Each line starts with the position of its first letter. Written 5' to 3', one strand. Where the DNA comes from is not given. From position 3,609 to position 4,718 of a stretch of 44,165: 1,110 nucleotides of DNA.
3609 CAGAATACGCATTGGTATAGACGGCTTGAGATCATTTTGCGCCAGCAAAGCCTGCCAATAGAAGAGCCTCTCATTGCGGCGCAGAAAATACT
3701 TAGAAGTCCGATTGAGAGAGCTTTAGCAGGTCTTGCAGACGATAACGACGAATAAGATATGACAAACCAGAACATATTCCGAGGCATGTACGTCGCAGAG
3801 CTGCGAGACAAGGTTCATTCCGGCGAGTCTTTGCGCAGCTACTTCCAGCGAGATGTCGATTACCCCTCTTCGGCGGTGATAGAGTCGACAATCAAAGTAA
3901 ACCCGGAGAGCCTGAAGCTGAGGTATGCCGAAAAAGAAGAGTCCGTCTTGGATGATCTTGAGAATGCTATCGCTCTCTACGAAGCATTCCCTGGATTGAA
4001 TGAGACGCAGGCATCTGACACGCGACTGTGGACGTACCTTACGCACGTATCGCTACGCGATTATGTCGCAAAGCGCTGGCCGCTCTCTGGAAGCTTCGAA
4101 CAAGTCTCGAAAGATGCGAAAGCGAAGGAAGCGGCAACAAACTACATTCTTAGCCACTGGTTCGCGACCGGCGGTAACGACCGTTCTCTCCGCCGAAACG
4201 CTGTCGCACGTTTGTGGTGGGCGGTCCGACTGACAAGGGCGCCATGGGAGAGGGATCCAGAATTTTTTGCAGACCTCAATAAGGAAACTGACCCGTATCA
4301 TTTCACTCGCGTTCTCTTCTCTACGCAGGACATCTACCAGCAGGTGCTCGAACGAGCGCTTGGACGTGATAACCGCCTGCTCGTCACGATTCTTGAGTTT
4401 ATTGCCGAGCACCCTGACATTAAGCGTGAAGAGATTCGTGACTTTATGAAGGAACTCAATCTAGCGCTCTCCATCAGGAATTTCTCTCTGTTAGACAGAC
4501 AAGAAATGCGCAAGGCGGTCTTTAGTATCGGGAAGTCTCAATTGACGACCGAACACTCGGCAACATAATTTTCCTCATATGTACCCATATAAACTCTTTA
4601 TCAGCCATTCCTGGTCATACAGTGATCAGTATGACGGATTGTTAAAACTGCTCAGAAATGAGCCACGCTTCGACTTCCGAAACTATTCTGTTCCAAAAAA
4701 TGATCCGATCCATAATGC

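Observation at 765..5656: Six-gene coupled operon next to a C5-methyltransferase (small helical protein, GHKL ATPase, two unknowns, TIR-like, 3-TM membrane protein): candidate undescribed defence system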

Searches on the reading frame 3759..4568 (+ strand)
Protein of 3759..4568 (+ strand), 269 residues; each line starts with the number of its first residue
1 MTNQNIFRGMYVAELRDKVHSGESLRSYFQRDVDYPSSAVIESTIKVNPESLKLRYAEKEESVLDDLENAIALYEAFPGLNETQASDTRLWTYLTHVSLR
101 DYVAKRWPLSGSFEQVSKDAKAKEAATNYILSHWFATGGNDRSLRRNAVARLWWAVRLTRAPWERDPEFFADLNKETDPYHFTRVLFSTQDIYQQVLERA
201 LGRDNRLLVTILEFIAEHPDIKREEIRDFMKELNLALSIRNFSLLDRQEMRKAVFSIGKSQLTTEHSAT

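Call 4: search_protein_families(library=pfam, proteins=[window:3759-4568:+], max_evalue=0.1)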
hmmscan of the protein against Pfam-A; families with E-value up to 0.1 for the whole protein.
window:3759-4568:+ (269 aa): 1 family
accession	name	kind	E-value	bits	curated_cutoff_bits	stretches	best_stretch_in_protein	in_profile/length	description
PF19866.4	DUF6339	-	2.2e-45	155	23.2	1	65-254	1-173/175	Family of unknown function (DUF6339)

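Call 5: search_protein_families(library=padloc, proteins=[window:3759-4568:+], max_evalue=0.1)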
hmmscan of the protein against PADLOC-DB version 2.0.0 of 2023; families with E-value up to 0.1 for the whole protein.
window:3759-4568:+ (269 aa): 4 families
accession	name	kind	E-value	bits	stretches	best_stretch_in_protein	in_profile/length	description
PDLC04586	PDC-M33C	-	1.5e-36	124.2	1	38-259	41-240/247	-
PDLC04587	PDC-M33C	-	4.5e-17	60.3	1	44-248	43-232/312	-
PDLC04585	PDC-M33C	-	1.8e-15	55.3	1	67-159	68-154/346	-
PDLC04584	PDC-M33C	-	4.9e-15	53.7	1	38-258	43-242/250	-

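Call 6: search_protein_families(library=ncbifam, proteins=[window:3759-4568:+], max_evalue=0.1)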
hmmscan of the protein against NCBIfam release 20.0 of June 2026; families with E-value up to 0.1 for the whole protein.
window:3759-4568:+ (269 aa): 0 families

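Call 51: search_solved_structures(query=A5, max_evalue=10, show_alignments=1)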
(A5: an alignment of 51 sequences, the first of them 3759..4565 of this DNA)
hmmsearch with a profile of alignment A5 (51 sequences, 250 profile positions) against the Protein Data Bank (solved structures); distinct sequences matched with E-value up to 10: 26.
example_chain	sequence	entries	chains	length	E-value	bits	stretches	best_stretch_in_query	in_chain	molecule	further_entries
2jqq_A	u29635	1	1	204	0.23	14.2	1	3-82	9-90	Conserved oligomeric Golgi complex subunit 2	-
5xhi_A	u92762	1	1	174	0.23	14.1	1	181-232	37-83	Ferritin, middle subunit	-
3sh6_A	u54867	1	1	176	0.24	14.1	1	186-232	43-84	Ferritin, middle subunit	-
4p18_A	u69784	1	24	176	0.31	13.7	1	185-232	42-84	Ferritin, middle subunit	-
6i9p_A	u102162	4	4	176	0.31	13.7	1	185-232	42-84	Ferritin, middle subunit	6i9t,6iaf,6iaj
8g8i_A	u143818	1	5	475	0.32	13.7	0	156-201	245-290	C3HR3_9r_shift4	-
4lpm_A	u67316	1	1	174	0.45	13.2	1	185-232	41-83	Ferritin, middle subunit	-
5xho_A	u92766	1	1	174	0.45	13.2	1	186-232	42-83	Ferritin, middle subunit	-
4lpn_A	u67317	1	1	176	0.46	13.2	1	185-232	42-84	Ferritin, middle subunit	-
5xhn_A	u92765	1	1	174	0.46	13.1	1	186-232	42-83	Ferritin, middle subunit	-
3shx_A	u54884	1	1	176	0.47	13.1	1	186-232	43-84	Ferritin, middle subunit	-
9x1g_A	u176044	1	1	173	0.47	13.1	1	185-232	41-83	Ferritin, middle subunit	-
1mfr_A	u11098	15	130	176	0.48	13.1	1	186-232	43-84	M FERRITIN | Ferritin, middle subunit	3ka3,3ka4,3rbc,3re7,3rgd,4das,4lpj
1wjz_A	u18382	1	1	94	0.49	13.1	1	10-69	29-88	1700030A21Rik protein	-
5xhm_A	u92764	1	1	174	0.5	13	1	186-232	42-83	Ferritin, middle subunit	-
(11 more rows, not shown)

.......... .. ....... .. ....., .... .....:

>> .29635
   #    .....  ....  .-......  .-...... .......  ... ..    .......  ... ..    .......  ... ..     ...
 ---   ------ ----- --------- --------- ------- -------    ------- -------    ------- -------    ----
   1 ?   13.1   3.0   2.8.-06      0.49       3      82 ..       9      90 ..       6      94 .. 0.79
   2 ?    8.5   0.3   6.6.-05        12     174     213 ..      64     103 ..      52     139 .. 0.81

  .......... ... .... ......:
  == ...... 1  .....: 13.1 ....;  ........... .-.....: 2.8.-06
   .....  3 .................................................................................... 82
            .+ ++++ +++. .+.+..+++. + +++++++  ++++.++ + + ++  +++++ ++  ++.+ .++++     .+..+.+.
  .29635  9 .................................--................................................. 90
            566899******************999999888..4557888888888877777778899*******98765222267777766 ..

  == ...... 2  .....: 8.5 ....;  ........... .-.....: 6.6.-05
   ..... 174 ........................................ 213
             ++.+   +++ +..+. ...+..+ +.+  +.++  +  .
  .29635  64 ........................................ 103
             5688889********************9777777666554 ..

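Call 53: find_homologous_proteins(query=window:3759-4568:+)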
Query window:3759-4568:+ (269 aa): 257 proteins with E <= 0.001 among 910 candidates; the best 120 are listed.
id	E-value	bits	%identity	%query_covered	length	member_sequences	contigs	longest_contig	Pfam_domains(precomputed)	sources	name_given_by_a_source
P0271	6.4e-168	575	100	97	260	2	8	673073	PF19866.5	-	-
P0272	7.2e-157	539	90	98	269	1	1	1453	PF19866.5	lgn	-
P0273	2.9e-126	439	73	98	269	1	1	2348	PF19866.5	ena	-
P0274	1.3e-123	430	73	98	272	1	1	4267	PF19866.5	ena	-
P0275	2.1e-122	426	71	98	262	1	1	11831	PF19866.5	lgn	-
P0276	1.3e-120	420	74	94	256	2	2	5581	PF19866.5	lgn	-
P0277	5.5e-118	411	71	97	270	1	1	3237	PF19866.5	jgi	jgi:hypothetical protein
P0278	4.5e-117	408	72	94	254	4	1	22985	PF19866.5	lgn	-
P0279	1.5e-116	407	69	97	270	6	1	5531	PF19866.5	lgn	-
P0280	7.4e-114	398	67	99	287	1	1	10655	PF19866.5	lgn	-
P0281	1.7e-112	393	68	97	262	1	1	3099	PF19866.5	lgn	-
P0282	2.8e-111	389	64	98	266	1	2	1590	PF19866.5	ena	-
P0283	4.0e-111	389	66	97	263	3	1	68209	PF19866.5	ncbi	ncbi:MAG: DUF6339 family protein [Minisyncoccia bacterium]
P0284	2.9e-110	386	65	97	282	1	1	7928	PF19866.5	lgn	-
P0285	1.6e-108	380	64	97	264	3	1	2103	PF19866.5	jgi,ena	-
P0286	2.4e-108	380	67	96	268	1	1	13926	PF19866.5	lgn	-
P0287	4.4e-108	379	63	99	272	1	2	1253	PF19866.5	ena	-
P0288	4.0e-107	376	66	97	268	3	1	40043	PF19866.5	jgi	jgi:hypothetical protein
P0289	5.6e-107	375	64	96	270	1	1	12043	PF19866.5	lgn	-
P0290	3.2e-105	370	65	96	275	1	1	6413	PF19866.5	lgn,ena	-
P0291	4.3e-104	366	69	91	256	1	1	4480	PF19866.5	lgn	-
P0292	4.4e-104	366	63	96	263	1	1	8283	PF19866.5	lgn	-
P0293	1.9e-103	364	62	98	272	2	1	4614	PF19866.5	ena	-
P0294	1.6e-102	361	63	97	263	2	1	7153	PF19866.5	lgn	-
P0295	1.7e-102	361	61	99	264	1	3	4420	PF19866.5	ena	-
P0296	1.8e-101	357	61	97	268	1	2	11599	PF19866.5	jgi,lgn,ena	jgi:hypothetical protein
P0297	1.8e-99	351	62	94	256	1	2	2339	PF19866.5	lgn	-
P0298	5.9e-97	343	60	99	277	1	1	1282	PF19866.5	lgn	-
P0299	5.4e-95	336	59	97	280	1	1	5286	PF19866.5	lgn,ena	-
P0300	2.4e-93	331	58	97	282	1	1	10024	PF19866.5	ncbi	-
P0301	4.7e-93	330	60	98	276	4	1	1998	PF19866.5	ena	-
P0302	8.7e-85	303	55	99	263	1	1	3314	PF19866.5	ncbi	-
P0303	5.0e-84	300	55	97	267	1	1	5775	PF19866.5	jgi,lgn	jgi:hypothetical protein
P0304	2.7e-83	298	53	94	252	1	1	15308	PF19866.5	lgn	-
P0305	4.8e-80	287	52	93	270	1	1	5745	PF19866.5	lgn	-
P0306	5.1e-80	287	53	96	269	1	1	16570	PF19866.5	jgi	-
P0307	1.6e-78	282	48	96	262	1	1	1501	PF19866.5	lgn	-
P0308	8.6e-78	280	51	93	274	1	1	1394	PF19866.5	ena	-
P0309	1.7e-76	276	47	96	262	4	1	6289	PF19866.5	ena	-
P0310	5.2e-76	274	50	94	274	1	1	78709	PF19866.5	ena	-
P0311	6.4e-76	274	50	99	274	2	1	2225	PF19866.5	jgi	-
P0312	1.7e-75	272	50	96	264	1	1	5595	PF19866.5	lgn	-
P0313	4.0e-75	271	47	94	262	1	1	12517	PF19866.5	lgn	-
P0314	1.0e-74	270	49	96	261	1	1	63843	PF19866.5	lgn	-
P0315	3.0e-74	268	46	96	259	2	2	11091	PF19866.5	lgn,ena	-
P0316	4.7e-74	267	47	99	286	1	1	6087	PF19866.5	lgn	-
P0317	6.6e-74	267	50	95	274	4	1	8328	PF19866.5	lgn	-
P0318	8.6e-74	267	48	97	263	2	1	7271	PF19866.5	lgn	-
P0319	4.7e-73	264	50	93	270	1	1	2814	PF19866.5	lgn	-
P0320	7.0e-73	264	50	95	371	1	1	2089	PF19866.5,PF08299.18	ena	-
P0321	1.6e-72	262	51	93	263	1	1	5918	PF19866.5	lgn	-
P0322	1.7e-72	262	50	99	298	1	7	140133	PF19866.5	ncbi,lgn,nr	ncbi:MAG: hypothetical protein HYS41_04800 [Candidatus Omnitrophica bacterium]|nr:hypothetical prote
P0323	1.8e-72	262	51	95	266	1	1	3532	PF19866.5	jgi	-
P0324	5.0e-72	261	51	93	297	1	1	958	PF19866.5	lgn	-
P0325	7.0e-72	260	50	93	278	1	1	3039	PF19866.5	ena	-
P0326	8.4e-72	260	51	93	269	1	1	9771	PF19866.5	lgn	-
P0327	1.4e-71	259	48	96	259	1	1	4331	PF19866.5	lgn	-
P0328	3.5e-71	258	49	95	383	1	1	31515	PF19866.5,PF08299.18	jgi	-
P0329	3.5e-71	258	48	97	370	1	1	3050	PF19866.5,PF08299.18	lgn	-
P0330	6.4e-71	257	47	95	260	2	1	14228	PF19866.5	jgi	jgi:hypothetical protein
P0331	8.6e-71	257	49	96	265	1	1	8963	PF19866.5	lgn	-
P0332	8.8e-71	257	51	92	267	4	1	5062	PF19866.5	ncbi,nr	ncbi:MAG: DUF6339 family protein [Candidatus Taylorbacteria bacterium]|nr:DUF6339 family protein [Ca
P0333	8.9e-71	257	48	99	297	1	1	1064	PF19866.5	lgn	-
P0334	2.0e-70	256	47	96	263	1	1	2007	PF19866.5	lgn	-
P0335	2.2e-70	255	50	92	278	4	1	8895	PF19866.5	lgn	-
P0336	3.0e-70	255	50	92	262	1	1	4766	PF19866.5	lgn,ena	-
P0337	3.4e-70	255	48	97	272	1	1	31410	PF19866.5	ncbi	-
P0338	3.5e-70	255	47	95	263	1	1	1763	PF19866.5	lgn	-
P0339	4.3e-70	254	47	95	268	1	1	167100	PF19866.5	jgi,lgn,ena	-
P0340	5.2e-70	254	48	93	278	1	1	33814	PF19866.5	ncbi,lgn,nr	ncbi:hypothetical protein HGA34_05805 [Candidatus Falkowbacteria bacterium]|nr:hypothetical protein 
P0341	6.4e-70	254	47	96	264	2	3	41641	PF19866.5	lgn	-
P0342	7.8e-70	254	48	95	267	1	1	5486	PF19866.5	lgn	-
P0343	7.9e-70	254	50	93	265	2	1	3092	PF19866.5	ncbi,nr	ncbi:MAG: DUF6339 family protein [bacterium]|nr:DUF6339 family protein [bacterium]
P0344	9.0e-70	253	49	95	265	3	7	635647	PF19866.5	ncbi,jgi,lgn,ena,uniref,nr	ncbi:MAG: hypothetical protein UY23_C0001G0054 [Candidatus Jorgensenbacteria bacterium GW2011_GWA1_4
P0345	9.8e-70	253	48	95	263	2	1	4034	PF19866.5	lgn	-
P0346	1.0e-69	253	49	93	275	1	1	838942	PF19866.5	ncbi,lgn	-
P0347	1.3e-69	253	51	92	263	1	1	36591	PF19866.5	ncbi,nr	ncbi:MAG: hypothetical protein JO019_04940 [Candidatus Kaiserbacteria bacterium]|nr:hypothetical pro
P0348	1.5e-69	253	48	95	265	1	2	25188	PF19866.5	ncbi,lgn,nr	ncbi:MAG: hypothetical protein KBD50_03710 [Candidatus Pacebacteria bacterium]|nr:hypothetical prote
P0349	1.6e-69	253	46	99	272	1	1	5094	PF19866.5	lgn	-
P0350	1.7e-69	253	49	93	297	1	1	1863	PF19866.5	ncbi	-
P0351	2.3e-69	252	49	94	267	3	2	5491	PF19866.5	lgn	-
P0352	2.3e-69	252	48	93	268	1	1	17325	PF19866.5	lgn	-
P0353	4.2e-69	251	48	94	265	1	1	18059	PF19866.5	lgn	-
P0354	4.2e-69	251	49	95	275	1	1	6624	PF19866.5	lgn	-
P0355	5.9e-69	251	48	91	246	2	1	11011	PF19866.5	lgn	-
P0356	6.6e-69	251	49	93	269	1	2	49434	PF19866.5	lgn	-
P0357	9.4e-69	250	48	94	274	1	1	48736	PF19866.5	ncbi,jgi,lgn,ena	-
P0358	1.4e-68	250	49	91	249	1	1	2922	PF19866.5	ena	-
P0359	1.4e-68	250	48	95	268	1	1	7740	PF19866.5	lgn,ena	-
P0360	1.8e-68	249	48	95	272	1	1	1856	PF19866.5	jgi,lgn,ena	-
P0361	1.9e-68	249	48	97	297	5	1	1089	PF19866.5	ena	-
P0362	1.9e-68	249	48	93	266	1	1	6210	PF19866.5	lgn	-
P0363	2.4e-68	249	49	95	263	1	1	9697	PF19866.5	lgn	-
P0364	2.6e-68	249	48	95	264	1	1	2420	PF19866.5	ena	-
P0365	2.6e-68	249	48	95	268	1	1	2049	PF19866.5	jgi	jgi:hypothetical protein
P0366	3.1e-68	248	48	95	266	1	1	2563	PF19866.5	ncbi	-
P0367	3.4e-68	248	48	95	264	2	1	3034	PF19866.5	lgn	-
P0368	4.2e-68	248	47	94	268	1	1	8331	PF19866.5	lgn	-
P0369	5.0e-68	248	47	95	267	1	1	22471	PF19866.5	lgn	-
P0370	5.3e-68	248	48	91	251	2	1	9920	PF19866.5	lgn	-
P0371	5.4e-68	248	48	93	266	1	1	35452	PF19866.5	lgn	-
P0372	5.5e-68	248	49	91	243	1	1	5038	PF19866.5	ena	-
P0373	5.9e-68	247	47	95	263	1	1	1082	PF19866.5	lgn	-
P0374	6.0e-68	247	44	95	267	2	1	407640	PF19866.5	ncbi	-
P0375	7.2e-68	247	48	94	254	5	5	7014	PF19866.5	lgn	-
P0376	8.3e-68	247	48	95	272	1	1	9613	PF19866.5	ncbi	-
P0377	8.8e-68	247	45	96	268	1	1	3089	PF19866.5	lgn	-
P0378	9.3e-68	247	47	97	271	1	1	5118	PF19866.5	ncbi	-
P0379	1.1e-67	247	48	95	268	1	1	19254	PF19866.5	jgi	jgi:hypothetical protein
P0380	1.1e-67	247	48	93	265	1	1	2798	PF19866.5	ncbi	-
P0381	1.1e-67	247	47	95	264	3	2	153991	PF19866.5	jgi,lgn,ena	jgi:hypothetical protein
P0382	1.1e-67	247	48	93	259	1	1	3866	PF19866.5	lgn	-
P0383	1.3e-67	246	50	88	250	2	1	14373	PF19866.5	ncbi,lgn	-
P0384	1.5e-67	246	48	94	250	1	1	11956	PF19866.5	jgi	jgi:hypothetical protein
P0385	2.2e-67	246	47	93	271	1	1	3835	PF19866.5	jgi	jgi:hypothetical protein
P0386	2.4e-67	245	49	92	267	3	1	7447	PF19866.5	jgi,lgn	-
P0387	2.5e-67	245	50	92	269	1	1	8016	PF19866.5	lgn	-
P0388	2.6e-67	245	48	94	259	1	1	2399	PF19866.5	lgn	-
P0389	2.7e-67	245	46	98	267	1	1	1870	PF19866.5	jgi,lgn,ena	-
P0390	2.9e-67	245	47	98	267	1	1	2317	PF19866.5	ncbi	-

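Call 61: predict_structure(alignment_id=A6)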
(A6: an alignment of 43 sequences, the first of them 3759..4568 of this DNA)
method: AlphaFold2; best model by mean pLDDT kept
length: 269 residues; sequences in the alignment: 43
mean_pLDDT: 89.8   pTM: 0.87
mean pLDDT of the five models: 89.8, 89.8, 88.9, 88.3, 88.2
residues with pLDDT >= 90: 194; 70-90: 54; 50-70: 18; < 50: 3
segments of 3 or more residues with pLDDT < 50: none
pLDDT, mean of each block of 10 residues (from residue 1): 96 96 96 95 96 73 78 96 94 97 91 96 97 85 89 93 95 91 89 71 82 94 89 88 93 95 68
secondary structure, 60 per line:
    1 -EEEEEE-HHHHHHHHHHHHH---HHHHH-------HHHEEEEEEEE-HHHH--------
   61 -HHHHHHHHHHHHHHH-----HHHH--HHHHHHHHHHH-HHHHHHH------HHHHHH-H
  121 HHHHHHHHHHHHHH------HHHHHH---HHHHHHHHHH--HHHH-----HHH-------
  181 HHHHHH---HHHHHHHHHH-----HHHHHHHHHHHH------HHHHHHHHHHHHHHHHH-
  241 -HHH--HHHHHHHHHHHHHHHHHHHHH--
elements in order: E2-7 H9-21 H25-29 E40-47 H49-52 H62-76 H82-85 H88-98 H100-106 H113-118 H120-134 H141-146 H150-159 H162-165 H181-186 H190-199 H205-216 H223-239 H247-267

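Call 64: fold_search(model_id=the predicted structure, library=pdb)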
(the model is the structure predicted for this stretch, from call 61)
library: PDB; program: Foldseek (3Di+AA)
matches with E <= 10: 37; with E <= 0.001: 0
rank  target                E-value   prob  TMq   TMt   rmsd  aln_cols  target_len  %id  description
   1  7upp_B                1.6e+00  0.08  0.21  0.20  15.7       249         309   14  Crystal structure of designed heterotrimeric assembly DHT03_2arm_A21/B21/C long (released 2022-12-14)
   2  8erw_A                2.0e+00  0.06  0.17  0.18  15.8       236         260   17  Precisely patterned nanofibers made from extendable protein multiplexes (released 2023-08-23)
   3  9k80_A                2.2e+00  0.07  0.21  0.22  15.5       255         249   13  Cryo-EM structure of designed zinc-induced filament Fiber-n6-Zn1-HEHE-5 (released 2025-10-29)
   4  6kn5                  2.2e+00  0.03  0.14  0.16  20.9       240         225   17  Crystal structure of AFF4 C-terminal domain (released 2020-07-08)
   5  9uaz                  2.4e+00  0.02  0.13  0.10  20.2       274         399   13  Cryo-EM structure of the M1 muscarinic acetylcholine receptor bound to atropine and nanobody NbA12 (released 2025-10-29)
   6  9k81_A                2.6e+00  0.10  0.23  0.32  13.1       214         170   12  Cryo-EM structure of designed zinc-induced filament Fiber-n7-Zn1-HEHE-74 (released 2025-10-29)
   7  6vkz                  2.8e+00  0.01  0.12  0.10  19.6       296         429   11  Crystal Structure of the N-prenyltransferase DabA in Complex with GSPP and Mg2+ (released 2020-04-08)
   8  6m7f_A                3.7e+00  0.04  0.20  0.19  18.4       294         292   14  Wild-type Cucumene Synthase (released 2018-10-31)
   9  9b3t_D                3.9e+00  0.02  0.14  0.15  19.8       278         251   12  Octameric prenyltransferase domain of linkerless Fusicoccadiene synthase with C2 symmetry without associated cyclase d (released 2024-09-25)
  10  1zx4_A                4.3e+00  0.10  0.21  0.27   9.3       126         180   13  Structure of ParB bound to DNA (released 2005-11-29)
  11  6yj2_A                4.8e+00  0.04  0.16  0.20  13.8       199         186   10  Structural and DNA binding studies of the transcriptional repressor Rv2506 (BkaR) from Mycobacterium tuberculosis supp (released 2021-04-14)
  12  5cwo_A                5.6e+00  0.02  0.15  0.16  17.1       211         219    9  Crystal structure of de novo designed helical repeat protein DHR76 (released 2015-12-16)
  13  6z10_A                5.6e+00  0.01  0.09  0.09  19.9       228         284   12  Crystal structure of a humanized (K18E, K269N) rat succinate receptor SUCNR1 (GPR91) in complex with a nanobody and an (released 2020-09-16)
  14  7sbq_C                5.6e+00  0.01  0.09  0.04  23.5       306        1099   10  One RBD-up 1 of pre-fusion SARS-CoV-2 Kappa variant spike protein (released 2021-11-03)
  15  7upq_J                5.9e+00  0.03  0.19  0.23  13.7       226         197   11  Crystal structure of designed heterotrimeric assembly DHT03_1arm_A21/B/C (released 2022-12-14)
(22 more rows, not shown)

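Call 81: fold_search(model_id=the predicted structure, library=viral)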
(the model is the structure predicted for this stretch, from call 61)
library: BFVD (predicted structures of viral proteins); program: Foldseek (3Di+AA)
matches with E <= 10: 76; with E <= 0.001: 0
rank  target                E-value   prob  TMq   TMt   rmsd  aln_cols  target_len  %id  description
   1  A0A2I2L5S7            7.0e-01  0.10  0.19  0.21  19.4       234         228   14  Transcription factor TFIIB [Orpheovirus IHUMI-LCC2]
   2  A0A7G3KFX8            7.0e-01  0.08  0.14  0.18  21.4       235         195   11  Uncharacterized protein [Entomophthora virgavirus A]
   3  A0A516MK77            7.7e-01  0.08  0.19  0.17  14.8       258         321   12  (no name in the UniProt tables at hand)
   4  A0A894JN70            7.7e-01  0.03  0.12  0.09  22.6       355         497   11  (no name in the UniProt tables at hand)
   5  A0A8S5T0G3            8.9e-01  0.14  0.23  0.11  16.2       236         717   15  Uncharacterized protein [Myoviridae sp. ctWb16]
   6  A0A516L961            1.0e+00  0.04  0.15  0.14  25.4       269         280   14  (no name in the UniProt tables at hand)
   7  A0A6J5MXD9            1.1e+00  0.04  0.12  0.08  26.4       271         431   10  Uncharacterized protein [uncultured Caudovirales phage]
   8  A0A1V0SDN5            1.9e+00  0.06  0.24  0.18  19.9       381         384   12  GmrSD restriction endonucleases N-terminal domain-containing protein [Indivirus ILV1]
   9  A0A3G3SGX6            2.2e+00  0.02  0.15  0.11  20.6       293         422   10  Nucleoprotein [Yerba mate chlorosis-associated virus]
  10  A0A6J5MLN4            2.3e+00  0.01  0.11  0.08  22.0       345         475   12  Uncharacterized protein [uncultured Caudovirales phage]
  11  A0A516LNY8            3.0e+00  0.15  0.27  0.28  14.6       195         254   10  (no name in the UniProt tables at hand)
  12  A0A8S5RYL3            3.0e+00  0.04  0.20  0.18  18.1       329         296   12  ParB-like nuclease domain [Myoviridae sp. ctNQV2]
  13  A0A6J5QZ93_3          3.0e+00  0.02  0.13  0.05  26.4       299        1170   13  Uncharacterized protein [uncultured Caudovirales phage]
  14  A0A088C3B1            3.3e+00  0.03  0.10  0.17  14.4       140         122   13  (no name in the UniProt tables at hand)
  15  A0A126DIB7            3.6e+00  0.02  0.15  0.16  17.3       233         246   10  (no name in the UniProt tables at hand)
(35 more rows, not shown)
